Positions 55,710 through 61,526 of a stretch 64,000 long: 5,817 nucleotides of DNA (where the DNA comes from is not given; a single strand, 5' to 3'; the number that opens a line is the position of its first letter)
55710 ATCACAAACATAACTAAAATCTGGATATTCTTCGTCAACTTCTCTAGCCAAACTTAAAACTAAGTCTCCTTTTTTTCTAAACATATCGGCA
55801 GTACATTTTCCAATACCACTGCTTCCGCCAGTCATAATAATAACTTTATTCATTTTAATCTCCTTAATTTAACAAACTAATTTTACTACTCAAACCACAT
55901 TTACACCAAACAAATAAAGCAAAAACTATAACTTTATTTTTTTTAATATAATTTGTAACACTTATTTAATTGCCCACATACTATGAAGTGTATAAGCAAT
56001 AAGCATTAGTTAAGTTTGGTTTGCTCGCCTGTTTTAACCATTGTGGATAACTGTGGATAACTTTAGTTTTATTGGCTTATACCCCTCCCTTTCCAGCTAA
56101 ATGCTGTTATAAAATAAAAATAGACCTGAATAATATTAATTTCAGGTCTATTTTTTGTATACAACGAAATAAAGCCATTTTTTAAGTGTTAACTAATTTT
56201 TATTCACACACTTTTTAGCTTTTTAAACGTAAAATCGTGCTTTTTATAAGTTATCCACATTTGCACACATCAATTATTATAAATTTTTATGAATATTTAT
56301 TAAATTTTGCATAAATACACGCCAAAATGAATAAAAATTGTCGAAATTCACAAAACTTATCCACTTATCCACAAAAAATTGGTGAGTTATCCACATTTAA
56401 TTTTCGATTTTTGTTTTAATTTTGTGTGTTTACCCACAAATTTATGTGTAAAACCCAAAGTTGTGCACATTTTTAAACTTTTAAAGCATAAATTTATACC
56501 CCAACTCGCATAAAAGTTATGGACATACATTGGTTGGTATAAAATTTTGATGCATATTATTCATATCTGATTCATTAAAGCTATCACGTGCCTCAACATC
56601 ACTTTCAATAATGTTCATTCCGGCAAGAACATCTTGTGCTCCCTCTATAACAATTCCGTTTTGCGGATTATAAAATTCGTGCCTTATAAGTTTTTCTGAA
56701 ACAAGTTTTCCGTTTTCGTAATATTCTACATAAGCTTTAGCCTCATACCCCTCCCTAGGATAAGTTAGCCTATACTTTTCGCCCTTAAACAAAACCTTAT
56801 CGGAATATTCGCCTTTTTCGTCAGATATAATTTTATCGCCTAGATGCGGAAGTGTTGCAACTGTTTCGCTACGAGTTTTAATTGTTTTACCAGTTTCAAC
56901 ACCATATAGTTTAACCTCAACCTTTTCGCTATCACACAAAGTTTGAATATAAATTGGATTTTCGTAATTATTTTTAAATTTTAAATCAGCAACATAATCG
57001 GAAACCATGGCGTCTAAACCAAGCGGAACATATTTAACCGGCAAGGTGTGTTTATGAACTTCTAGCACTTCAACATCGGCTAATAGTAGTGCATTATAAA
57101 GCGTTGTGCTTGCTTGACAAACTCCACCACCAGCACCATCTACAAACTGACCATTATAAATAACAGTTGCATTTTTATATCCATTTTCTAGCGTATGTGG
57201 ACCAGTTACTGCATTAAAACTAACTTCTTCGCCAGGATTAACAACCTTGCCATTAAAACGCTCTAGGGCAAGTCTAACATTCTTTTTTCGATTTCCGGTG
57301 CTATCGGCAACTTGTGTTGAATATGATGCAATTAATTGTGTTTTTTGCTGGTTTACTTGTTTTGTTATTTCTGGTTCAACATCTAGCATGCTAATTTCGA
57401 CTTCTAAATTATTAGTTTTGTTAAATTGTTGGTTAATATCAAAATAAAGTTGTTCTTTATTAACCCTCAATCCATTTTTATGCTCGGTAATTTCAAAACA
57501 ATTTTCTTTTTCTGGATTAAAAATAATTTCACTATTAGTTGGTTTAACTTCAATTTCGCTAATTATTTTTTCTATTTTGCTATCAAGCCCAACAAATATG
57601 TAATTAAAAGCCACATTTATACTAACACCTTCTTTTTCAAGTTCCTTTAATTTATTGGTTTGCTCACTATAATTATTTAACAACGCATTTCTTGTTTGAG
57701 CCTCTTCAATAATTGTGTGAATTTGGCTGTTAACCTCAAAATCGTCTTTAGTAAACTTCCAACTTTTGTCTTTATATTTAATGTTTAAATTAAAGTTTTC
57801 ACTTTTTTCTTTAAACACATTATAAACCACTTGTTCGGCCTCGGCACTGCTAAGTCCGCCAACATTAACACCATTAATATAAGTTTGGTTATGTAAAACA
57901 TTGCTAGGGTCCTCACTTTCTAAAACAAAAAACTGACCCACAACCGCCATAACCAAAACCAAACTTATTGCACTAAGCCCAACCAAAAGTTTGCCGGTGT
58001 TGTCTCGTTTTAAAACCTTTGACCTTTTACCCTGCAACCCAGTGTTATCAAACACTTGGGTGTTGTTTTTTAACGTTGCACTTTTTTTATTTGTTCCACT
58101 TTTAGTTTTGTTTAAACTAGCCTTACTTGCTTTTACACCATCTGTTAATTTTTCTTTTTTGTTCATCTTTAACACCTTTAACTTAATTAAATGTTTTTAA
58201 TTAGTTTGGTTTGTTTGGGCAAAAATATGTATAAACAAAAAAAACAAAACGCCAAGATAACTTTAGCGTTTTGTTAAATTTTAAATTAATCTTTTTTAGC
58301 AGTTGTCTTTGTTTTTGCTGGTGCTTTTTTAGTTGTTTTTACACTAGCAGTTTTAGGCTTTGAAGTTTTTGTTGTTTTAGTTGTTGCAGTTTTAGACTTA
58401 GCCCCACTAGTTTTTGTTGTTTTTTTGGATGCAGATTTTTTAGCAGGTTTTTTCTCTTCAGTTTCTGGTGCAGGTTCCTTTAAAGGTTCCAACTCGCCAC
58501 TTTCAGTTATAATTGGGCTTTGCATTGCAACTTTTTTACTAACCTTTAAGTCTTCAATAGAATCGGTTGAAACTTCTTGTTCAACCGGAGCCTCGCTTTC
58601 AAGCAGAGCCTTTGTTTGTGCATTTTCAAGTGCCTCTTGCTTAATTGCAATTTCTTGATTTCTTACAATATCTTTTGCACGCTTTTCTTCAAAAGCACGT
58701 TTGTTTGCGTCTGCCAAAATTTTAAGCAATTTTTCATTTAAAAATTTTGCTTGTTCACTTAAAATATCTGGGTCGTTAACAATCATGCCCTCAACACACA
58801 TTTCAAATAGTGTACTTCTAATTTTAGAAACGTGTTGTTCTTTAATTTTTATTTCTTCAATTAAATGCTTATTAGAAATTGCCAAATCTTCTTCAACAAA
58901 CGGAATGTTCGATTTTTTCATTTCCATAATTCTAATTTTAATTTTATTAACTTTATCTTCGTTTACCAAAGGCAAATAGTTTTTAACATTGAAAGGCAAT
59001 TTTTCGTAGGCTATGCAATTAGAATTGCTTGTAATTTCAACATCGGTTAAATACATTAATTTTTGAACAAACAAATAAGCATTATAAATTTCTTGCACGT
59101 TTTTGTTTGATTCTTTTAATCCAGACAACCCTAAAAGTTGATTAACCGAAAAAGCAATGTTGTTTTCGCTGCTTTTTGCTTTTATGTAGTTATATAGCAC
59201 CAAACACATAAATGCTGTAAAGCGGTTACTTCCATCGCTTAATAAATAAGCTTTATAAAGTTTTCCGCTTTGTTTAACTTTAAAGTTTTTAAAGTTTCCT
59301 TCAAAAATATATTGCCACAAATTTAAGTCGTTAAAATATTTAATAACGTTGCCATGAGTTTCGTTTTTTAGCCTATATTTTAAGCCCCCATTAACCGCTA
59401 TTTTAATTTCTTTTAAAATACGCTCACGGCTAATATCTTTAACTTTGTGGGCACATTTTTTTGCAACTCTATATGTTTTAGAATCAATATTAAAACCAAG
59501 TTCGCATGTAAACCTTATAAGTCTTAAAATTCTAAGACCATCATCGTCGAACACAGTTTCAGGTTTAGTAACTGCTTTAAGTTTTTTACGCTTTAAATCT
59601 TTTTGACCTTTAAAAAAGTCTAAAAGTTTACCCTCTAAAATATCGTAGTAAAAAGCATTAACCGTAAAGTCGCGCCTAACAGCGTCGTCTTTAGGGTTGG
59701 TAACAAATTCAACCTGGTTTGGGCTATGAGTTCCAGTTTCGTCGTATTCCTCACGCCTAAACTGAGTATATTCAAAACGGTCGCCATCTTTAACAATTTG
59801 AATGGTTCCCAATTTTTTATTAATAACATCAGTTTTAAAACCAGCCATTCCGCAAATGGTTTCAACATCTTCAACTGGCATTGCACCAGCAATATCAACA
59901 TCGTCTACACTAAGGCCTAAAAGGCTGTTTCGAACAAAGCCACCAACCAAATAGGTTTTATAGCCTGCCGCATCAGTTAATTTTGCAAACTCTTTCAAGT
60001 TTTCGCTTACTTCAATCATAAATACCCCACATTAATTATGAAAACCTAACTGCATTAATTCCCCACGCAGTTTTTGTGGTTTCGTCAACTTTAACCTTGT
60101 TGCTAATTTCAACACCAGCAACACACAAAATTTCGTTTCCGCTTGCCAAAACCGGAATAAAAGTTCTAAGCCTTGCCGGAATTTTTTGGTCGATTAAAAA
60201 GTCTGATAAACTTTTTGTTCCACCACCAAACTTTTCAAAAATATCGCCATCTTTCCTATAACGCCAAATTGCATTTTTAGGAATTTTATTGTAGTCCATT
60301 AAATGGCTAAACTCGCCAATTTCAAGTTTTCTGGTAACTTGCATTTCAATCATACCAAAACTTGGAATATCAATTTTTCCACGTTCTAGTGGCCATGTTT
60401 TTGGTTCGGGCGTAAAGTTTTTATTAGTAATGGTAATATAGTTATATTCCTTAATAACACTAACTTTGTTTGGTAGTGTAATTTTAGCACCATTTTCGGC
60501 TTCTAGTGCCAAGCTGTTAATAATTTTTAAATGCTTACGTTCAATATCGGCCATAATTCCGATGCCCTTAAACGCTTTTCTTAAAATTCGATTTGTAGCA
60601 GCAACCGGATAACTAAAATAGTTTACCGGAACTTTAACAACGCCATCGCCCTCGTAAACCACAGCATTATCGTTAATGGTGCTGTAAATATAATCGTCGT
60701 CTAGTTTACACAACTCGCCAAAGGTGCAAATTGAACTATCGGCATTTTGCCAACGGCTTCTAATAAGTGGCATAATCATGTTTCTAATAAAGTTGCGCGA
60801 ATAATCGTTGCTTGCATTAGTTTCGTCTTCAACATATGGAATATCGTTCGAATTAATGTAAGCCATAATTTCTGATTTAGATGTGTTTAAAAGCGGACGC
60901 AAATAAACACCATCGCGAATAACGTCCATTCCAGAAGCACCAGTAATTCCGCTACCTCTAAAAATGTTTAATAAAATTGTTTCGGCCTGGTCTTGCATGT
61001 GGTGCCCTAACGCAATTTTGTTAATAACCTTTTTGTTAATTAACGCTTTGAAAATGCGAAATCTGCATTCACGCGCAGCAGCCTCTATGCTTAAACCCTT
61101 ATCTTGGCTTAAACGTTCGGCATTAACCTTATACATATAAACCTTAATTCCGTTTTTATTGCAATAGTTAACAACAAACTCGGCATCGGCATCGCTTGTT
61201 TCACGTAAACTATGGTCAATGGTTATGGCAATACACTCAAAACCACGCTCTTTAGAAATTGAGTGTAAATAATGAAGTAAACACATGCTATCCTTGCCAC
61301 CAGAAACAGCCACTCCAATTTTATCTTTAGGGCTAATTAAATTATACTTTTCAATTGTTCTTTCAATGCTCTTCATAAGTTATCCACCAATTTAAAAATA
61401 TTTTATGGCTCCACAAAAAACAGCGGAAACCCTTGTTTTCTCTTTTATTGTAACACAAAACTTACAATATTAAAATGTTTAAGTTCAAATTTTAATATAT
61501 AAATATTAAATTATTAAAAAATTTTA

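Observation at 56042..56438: A dense DnaA-box cluster in a gene-free 663-bp region that does not look like oriC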

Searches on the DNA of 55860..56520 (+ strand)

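Call 54: search_rna_families(source=window, start=55860, end=56520, threshold=evalue, max_evalue=10)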
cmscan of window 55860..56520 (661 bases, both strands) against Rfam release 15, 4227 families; matches with E-value up to 10: 9.
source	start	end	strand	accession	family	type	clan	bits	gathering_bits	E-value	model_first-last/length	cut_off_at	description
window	56113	56183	-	RF02064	STnc370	Gene; sRNA;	-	26.3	54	0.35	1-71/71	no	Enterobacterial sRNA STnc370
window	56095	56154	+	RF02901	AaHKsRNA41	Gene; sRNA;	-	20.6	97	0.02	1-187/187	no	Aggregatibacter sRNA 41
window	56028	56163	+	RF00121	MicC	Gene; sRNA;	-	19.8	90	2.4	1-123/123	no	MicC RNA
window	56100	56158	+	RF02064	STnc370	Gene; sRNA;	-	19.7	54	8.3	1-71/71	no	Enterobacterial sRNA STnc370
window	56061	56157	+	RF00401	SNORA20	Gene; snRNA; snoRNA; HACA-box;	CL00030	19.6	60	1.6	1-128/128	no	Small nucleolar RNA SNORA20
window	56118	56189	-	RF01459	rliE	Gene; sRNA;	-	18.2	90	1.7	106-182/222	no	Listeria sRNA rliE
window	56118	56193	-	RF01433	snoR137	Gene; snRNA; snoRNA; HACA-box;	-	14.9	44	8.1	1-146/146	no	small nucleolar RNA snoR137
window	56114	56156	+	RF04157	MIR9486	Gene; miRNA;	-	14.6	100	6.7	1-119/119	no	MIR9486 microRNA precursor family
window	56401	56434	-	RF02248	Six3os1_3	Gene; lncRNA;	-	10.4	40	5.2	40-75/75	no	Six3os1 conserved region 3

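Call 60: search_dna_similar(query=window:55950-56520:+, collection=plasmids, mode=distant, max_rows=10)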
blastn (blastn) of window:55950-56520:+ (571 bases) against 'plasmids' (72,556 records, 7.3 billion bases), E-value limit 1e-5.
No match.

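Call 61: search_dna_similar(query=window:55950-56520:+, collection=phages, mode=distant, max_rows=10)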
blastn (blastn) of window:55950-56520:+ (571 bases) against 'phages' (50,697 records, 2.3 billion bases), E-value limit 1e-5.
No match.

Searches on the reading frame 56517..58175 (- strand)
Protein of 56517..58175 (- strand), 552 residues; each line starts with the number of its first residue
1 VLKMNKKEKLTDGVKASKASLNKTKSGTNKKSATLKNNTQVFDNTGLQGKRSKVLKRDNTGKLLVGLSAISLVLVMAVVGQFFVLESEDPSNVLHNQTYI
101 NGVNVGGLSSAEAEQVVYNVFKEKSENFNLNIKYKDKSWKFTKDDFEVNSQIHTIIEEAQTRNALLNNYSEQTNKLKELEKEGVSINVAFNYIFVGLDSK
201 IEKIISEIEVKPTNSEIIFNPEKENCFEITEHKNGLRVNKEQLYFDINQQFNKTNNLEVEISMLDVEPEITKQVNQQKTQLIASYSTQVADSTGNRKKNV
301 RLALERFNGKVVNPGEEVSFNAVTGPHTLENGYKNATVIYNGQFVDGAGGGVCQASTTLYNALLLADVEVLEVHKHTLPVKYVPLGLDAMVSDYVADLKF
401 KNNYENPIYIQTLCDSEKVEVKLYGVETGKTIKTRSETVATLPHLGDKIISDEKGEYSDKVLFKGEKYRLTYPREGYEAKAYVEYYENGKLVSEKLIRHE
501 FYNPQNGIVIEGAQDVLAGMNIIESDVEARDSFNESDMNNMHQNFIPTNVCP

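Call 10: search_protein_families(library=pfam, proteins=[window:56517-58175:-])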
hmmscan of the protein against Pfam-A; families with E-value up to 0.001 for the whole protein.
window:56517-58175:- (552 aa): 3 families
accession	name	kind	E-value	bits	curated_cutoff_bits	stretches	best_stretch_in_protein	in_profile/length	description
PF04294.18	VanW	-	1.5e-48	164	27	1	295-424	1-130/130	VanW like protein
PF12229.13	PG_binding_4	-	1.1e-05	26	22.1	1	168-257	29-114/117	Putative peptidoglycan binding domain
PF07501.17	G5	-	0.00031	21.4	23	1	458-512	18-73/75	G5 domain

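Call 11: search_protein_families(library=ncbifam, proteins=[window:56517-58175:-])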
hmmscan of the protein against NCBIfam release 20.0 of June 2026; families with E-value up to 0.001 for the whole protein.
window:56517-58175:- (552 aa): 3 families
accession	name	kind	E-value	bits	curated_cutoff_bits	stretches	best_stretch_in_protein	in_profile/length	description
NF033128.2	vanW-gen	equivalog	5.7e-17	62.2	365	1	273-423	47-202/271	glycopeptide resistance accessory protein VanW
NF033123.1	vanW-G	exception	3.7e-11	43.3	600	1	294-416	68-195/273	glycopeptide resistance accessory protein VanW-G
NF033122.1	vanW-B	exception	4.8e-10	39.2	610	1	295-421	70-201/275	glycopeptide resistance accessory protein VanW-B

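Call 13: find_encoding_contigs(protein=window:56517-58175:-, flank=10000, max_places=6)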
Protein window:56517-58175:- (552 aa): no gene with exactly this product is on record in the collection.

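Call 14: find_homologous_proteins(query=window:56517-58175:-, max_evalue=1e-20)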
Query window:56517-58175:- (552 aa): 1160 proteins with E <= 1e-20 among 8000 candidates; the best 120 are listed.
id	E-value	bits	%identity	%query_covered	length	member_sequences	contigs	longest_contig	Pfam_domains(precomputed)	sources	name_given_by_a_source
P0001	0.0e+0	1189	99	99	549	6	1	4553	PF04294.19,PF12229.14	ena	-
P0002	1.8e-293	992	81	100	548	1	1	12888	PF04294.19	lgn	-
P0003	5.7e-280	947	78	100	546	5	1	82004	PF04294.19,PF12229.14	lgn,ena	-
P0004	9.9e-278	940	78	99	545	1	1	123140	PF04294.19,PF12229.14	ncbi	-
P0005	4.7e-241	819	70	99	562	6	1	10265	PF04294.19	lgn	-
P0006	1.3e-237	807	67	99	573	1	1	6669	PF04294.19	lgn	-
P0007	8.0e-234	795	67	99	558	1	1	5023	PF04294.19,PF07501.18,PF12229.14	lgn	-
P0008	1.2e-233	794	67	99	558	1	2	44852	PF04294.19,PF07501.18,PF12229.14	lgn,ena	-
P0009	4.0e-233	793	67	99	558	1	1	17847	PF04294.19,PF07501.18,PF12229.14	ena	-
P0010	4.8e-233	792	67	99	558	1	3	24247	PF04294.19,PF07501.18,PF12229.14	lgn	-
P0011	4.8e-233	792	67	99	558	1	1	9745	PF04294.19,PF07501.18,PF12229.14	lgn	-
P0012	5.0e-233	792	67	99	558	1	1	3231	PF04294.19,PF07501.18,PF12229.14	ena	-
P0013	5.8e-233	792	67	99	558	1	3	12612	PF04294.19,PF07501.18,PF12229.14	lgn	-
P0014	6.4e-233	792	67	99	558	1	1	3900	PF04294.19,PF07501.18,PF12229.14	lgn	-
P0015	7.0e-233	792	67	99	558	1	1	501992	PF04294.19,PF07501.18,PF12229.14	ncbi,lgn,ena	-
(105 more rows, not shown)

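Call 17: find_related_loci(query=A2, collection=genome_contigs, flank=10000)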
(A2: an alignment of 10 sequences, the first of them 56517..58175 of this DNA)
Query A2 (552 aa) in genome_contigs; peptide patterns used: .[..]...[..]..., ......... (x = any residue, [..] = any of these).
600 stretches matched a pattern (row limit reached: there are more); 523 encode a relative of the query (tblastn E <= 1e-3); the best 80 are kept; 80 distinct loci.
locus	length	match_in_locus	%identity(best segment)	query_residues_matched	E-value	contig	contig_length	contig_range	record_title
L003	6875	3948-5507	69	33-552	0e+0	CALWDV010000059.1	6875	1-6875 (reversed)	MAG: uncultured Clostridia bacterium isolate BRZ_DT__bin11 genome assembly, contig: BRZ_DT__NODE_11024_length_6875_cov_7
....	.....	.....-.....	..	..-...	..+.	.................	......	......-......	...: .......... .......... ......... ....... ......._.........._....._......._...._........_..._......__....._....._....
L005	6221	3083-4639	63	33-552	0e+0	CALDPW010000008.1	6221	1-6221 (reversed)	MAG TPA_asm: uncultured Clostridia bacterium isolate SRR6425815_bin.116_CONCOCT_v1.1_MAG genome assembly, contig: ERZ176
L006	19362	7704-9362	66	6-552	0e+0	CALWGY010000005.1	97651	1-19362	MAG: uncultured Clostridia bacterium isolate BRZ_DK__bin13 genome assembly, contig: BRZ_DK__NODE_205_length_97651_cov_96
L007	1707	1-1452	57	68-552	0e+0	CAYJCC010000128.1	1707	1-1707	MAG TPA_asm: uncultured Lachnospiraceae bacterium isolate ERP122455_co1_201 genome assembly, contig: NODE_43869_length_1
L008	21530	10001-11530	52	46-552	2e-167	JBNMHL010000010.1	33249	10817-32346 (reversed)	MAG: Clostridiales bacterium isolate CM_BacUBA326.123 k141_615673_length_33249_cov_28.4530, whole genome shotgun sequenc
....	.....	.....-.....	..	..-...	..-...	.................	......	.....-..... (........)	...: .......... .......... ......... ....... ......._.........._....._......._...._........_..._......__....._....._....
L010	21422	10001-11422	53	53-527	7e-163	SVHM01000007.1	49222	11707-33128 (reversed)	MAG: Clostridiales bacterium isolate SIG384 NODE_4022_length_49222_cov_5.664080, whole genome shotgun sequence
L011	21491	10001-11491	53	58-552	6e-163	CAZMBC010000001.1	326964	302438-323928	MAG TPA_asm: uncultured Christensenella sp. isolate binchicken_co370_262 genome assembly, contig: NODE_14_length_326964_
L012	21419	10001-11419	52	57-528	6e-159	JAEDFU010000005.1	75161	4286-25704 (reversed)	MAG: Clostridia bacterium isolate MAG092 NODE_199_length_75161_cov_10.690637, whole genome shotgun sequence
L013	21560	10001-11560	50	47-552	8e-154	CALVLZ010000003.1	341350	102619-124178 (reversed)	MAG: uncultured Clostridia bacterium isolate E30__bin235 genome assembly, contig: E30__k127_4369892, whole genome shotgu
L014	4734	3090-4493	48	72-552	5e-146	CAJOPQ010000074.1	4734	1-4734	uncultured Clostridia bacterium isolate Rumen_Coassembly_mag_626 genome assembly, contig: k87_9367626, whole genome shot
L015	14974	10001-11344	50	81-528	2e-143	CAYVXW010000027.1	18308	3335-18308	MAG TPA_asm: uncultured Christensenella sp. isolate SRP225648_co1_932 genome assembly, contig: NODE_7438_length_18308_co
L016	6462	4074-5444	48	74-526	2e-141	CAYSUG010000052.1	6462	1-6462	MAG TPA_asm: uncultured Christensenella sp. isolate SRP315200_co1_79 genome assembly, contig: NODE_29264_length_6462_cov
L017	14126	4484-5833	49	94-552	1e-140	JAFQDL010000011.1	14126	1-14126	MAG: Clostridia bacterium isolate RGIG1719 Goat_Cecum-2__c654132, whole genome shotgun sequence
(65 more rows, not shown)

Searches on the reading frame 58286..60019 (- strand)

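Call 10: search_protein_families(library=pfam, proteins=[window:58286-60019:-])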
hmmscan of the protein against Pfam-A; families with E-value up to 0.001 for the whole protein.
window:58286-60019:- (577 aa): 2 families
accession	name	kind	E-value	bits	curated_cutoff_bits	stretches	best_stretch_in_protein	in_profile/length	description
PF01743.26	PolyA_pol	-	5.8e-29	101.4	23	1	22-147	1-125/126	Poly A polymerase head domain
PF12627.12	PolyA_pol_RNAbd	-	8.8e-05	22.6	22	1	175-205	1-31/64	Probable RNA and SrmB- binding site of polymerase A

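Call 11: search_protein_families(library=ncbifam, proteins=[window:58286-60019:-])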
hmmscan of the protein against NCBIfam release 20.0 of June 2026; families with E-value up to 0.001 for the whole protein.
window:58286-60019:- (577 aa): 8 families
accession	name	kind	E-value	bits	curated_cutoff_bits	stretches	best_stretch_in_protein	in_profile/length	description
NF009814.0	PRK13299.1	equivalog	1.8e-50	172.2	290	1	16-422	17-388/396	CCA tRNA nucleotidyltransferase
TIGR02692.1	tRNA_CCA_actino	equivalog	5.2e-38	130.9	438.8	1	3-206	11-215/466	CCA tRNA nucleotidyltransferase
TIGR01942.1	pcnB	subfamily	5.5e-36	124.3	305.65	1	16-211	26-219/425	polynucleotide adenylyltransferase PcnB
NF008634.1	PRK11623.1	equivalog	3e-22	78.8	702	1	4-215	45-264/469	polynucleotide adenylyltransferase PcnB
NF009813.0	PRK13298.1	equivalog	2.9e-20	72.5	606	1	21-313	2-299/417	tRNA CCA-pyrophosphorylase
NF008137.0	PRK10885.1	equivalog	3.2e-19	69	451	1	21-209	2-185/409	multifunctional CCA addition/repair protein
NF041569.1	A-tRNAntase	equivalog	2.3e-16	59.3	1440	1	4-204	464-665/880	A-adding tRNA nucleotidyltransferase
NF009812.0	PRK13297.1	equivalog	1.2e-12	47.6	624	1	15-206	7-191/364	tRNA CCA-pyrophosphorylase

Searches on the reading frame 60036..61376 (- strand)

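Call 10: search_protein_families(library=pfam, proteins=[window:60036-61376:-])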
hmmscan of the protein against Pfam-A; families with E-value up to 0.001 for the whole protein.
window:60036-61376:- (446 aa): 3 families
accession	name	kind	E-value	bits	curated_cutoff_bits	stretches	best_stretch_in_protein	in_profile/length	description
PF01171.26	ATP_bind_3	-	1.8e-56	191.2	27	1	20-199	2-181/182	PP-loop family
PF11734.13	TilS_C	-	1.6e-10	40.7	22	1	371-435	3-68/74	TilS substrate C-terminal domain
PF01507.26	PAPS_reduct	-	9.9e-07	29.4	22.5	1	21-182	3-157/175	Phosphoadenosine phosphosulfate reductase domain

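Call 11: search_protein_families(library=ncbifam, proteins=[window:60036-61376:-])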
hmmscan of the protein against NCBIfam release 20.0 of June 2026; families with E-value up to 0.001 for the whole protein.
window:60036-61376:- (446 aa): 7 families
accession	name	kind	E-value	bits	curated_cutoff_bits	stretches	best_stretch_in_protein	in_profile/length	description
TIGR02432.1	lysidine_TilS_N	equivalog_domain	1.6e-58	197.8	93.6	1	20-203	2-189/189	tRNA lysidine(34) synthetase TilS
NF007942.0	PRK10660.1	equivalog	4.8e-40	137.7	606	1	14-431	14-424/439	tRNA lysidine(34) synthetase TilS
NF007972.0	PRK10696.1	equivalog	3.6e-23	82.3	272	1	2-204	26-233/295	tRNA 2-thiocytidine(32) synthetase TtcA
NF049949.1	tRNAsynTtuAPyrococ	equivalog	2.8e-12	46.4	450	1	3-190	33-224/292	tRNA-5-methyluridine(54) 2-sulfurtransferase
TIGR02433.1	lysidine_TilS_C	equivalog_domain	1.5e-10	40.4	20.2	1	370-414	2-47/47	tRNA lysidine(34) synthetase TilS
NF047749.1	tRNAThiolNcsA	equivalog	2e-06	27.2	500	1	22-225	58-281/322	tRNA 2-thiolation protein NcsA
TIGR00268.2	TIGR00268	equivalog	0.00079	18.8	150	0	14-131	10-125/259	ATP-dependent sacrificial sulfur transferase LarE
